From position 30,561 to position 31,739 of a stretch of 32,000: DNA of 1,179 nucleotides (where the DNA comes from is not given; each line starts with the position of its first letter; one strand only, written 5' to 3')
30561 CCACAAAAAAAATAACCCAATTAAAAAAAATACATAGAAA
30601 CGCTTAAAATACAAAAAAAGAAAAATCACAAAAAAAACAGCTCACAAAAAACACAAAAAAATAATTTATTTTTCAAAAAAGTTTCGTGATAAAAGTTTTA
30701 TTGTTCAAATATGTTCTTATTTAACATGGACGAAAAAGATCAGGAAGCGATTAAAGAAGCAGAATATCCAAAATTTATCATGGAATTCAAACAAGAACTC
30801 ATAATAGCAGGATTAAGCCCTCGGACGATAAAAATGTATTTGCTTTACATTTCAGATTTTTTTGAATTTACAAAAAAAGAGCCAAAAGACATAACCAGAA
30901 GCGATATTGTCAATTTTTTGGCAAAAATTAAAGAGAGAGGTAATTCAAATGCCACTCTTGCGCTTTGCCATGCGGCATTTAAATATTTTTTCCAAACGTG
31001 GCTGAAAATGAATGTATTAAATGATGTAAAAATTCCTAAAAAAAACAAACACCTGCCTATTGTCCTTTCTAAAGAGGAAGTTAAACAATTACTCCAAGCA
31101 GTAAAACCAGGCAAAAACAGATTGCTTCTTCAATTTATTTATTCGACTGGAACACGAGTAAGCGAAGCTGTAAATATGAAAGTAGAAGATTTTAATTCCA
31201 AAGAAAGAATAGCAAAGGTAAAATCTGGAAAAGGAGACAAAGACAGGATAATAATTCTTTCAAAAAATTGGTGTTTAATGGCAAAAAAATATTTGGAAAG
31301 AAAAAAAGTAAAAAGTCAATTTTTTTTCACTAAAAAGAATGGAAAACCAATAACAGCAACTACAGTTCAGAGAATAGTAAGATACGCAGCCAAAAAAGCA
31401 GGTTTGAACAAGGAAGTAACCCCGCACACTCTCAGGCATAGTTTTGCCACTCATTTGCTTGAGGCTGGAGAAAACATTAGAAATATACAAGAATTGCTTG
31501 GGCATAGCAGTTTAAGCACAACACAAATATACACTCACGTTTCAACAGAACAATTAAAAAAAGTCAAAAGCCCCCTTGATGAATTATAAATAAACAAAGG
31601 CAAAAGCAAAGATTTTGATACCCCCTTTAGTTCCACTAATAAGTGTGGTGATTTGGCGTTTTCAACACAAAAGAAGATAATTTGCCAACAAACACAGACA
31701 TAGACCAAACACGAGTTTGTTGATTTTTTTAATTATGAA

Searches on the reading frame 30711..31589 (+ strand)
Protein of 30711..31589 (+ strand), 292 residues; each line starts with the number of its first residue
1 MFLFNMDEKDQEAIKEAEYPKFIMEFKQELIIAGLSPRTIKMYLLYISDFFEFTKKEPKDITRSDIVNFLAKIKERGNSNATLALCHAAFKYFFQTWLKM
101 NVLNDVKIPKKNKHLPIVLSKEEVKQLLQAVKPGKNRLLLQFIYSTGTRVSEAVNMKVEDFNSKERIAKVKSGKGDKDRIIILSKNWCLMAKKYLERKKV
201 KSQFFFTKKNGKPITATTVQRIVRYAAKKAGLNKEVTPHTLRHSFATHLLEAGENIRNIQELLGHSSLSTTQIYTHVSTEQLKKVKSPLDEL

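Call 13: search_protein_families(library=pfam, proteins=[window:30711-31589:+])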
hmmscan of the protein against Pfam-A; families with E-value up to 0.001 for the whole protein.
window:30711-31589:+ (292 aa): 3 families
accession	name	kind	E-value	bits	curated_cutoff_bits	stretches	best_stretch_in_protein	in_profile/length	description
PF00589.27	Phage_integrase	-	1.9e-47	161.7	27.1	1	119-279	3-170/172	Phage integrase family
PF13495.12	Phage_int_SAM_4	-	2.5e-15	57.1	27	1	24-99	3-80/85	Phage integrase, N-terminal SAM-like domain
PF02899.23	Phage_int_SAM_1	-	6.6e-09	36.4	22.3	1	24-95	2-77/83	Phage integrase, N-terminal SAM-like domain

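Call 17: find_encoding_contigs(protein=window:30711-31589:+, flank=10000, max_places=10)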
Protein window:30711-31589:+ (292 aa): no gene with exactly this product is on record in the collection.
